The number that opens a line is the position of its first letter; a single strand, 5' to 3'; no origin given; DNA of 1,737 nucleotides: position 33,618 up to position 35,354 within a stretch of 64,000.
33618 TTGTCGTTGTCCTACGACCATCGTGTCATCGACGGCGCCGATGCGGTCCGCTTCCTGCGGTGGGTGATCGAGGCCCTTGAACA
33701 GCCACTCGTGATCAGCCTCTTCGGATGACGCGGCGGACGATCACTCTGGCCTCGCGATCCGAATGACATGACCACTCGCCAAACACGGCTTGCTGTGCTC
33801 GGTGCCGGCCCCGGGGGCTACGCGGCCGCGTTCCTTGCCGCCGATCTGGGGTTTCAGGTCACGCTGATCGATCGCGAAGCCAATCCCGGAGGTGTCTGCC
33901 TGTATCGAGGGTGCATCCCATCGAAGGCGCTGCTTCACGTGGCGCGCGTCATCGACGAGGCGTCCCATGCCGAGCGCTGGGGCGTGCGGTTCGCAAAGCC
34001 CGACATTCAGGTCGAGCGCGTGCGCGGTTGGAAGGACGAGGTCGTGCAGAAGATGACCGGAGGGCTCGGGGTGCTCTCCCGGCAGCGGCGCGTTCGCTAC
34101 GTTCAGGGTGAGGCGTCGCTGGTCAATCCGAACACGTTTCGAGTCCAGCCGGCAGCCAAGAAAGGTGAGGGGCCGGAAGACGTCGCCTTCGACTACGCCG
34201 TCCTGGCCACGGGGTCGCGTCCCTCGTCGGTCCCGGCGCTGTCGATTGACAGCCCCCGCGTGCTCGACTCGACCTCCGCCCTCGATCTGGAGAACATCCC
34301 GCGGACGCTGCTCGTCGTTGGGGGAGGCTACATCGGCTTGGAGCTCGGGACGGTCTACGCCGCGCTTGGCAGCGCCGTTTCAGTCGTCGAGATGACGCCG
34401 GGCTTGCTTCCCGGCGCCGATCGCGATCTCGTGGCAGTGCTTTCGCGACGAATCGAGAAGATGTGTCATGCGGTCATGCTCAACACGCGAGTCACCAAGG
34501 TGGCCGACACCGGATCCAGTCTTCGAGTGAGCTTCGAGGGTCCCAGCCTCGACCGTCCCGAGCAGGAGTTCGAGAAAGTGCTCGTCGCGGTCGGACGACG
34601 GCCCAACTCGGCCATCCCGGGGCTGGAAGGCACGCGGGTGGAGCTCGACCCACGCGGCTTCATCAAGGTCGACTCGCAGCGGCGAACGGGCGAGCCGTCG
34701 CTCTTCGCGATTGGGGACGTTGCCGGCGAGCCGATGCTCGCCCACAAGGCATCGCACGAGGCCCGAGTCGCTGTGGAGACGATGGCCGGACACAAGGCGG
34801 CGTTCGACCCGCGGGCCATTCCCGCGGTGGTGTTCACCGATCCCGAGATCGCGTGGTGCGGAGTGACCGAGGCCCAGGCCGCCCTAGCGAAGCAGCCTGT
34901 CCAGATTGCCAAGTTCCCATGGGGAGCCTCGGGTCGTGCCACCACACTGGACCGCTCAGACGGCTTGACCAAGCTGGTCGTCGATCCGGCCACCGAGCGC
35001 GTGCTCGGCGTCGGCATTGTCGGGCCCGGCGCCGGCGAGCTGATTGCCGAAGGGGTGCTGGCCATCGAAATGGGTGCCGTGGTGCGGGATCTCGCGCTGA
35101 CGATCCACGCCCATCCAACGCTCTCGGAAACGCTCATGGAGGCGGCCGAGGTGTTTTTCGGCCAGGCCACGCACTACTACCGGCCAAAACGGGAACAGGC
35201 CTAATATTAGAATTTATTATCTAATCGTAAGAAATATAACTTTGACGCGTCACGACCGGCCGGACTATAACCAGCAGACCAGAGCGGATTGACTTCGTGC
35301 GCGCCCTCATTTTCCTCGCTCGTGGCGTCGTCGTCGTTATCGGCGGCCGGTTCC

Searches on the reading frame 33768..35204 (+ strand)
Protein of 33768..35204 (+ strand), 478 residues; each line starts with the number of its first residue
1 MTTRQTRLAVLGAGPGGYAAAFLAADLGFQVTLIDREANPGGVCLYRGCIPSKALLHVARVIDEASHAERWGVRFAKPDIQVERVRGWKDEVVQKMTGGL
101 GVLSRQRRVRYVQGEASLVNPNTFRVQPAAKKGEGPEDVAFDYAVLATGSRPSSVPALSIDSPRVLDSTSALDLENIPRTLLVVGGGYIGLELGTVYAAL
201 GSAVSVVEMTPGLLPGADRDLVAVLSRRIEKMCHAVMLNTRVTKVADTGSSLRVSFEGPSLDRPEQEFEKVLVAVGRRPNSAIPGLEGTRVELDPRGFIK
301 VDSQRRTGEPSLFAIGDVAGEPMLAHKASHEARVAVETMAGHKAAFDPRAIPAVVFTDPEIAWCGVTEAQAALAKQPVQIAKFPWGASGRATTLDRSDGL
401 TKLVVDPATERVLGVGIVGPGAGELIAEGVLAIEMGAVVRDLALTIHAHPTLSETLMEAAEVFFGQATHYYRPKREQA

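Call 23: find_encoding_contigs(protein=window:33768-35204:+, flank=10000, max_places=6)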
Protein window:33768-35204:+ (478 aa): no gene with exactly this product is on record in the collection.
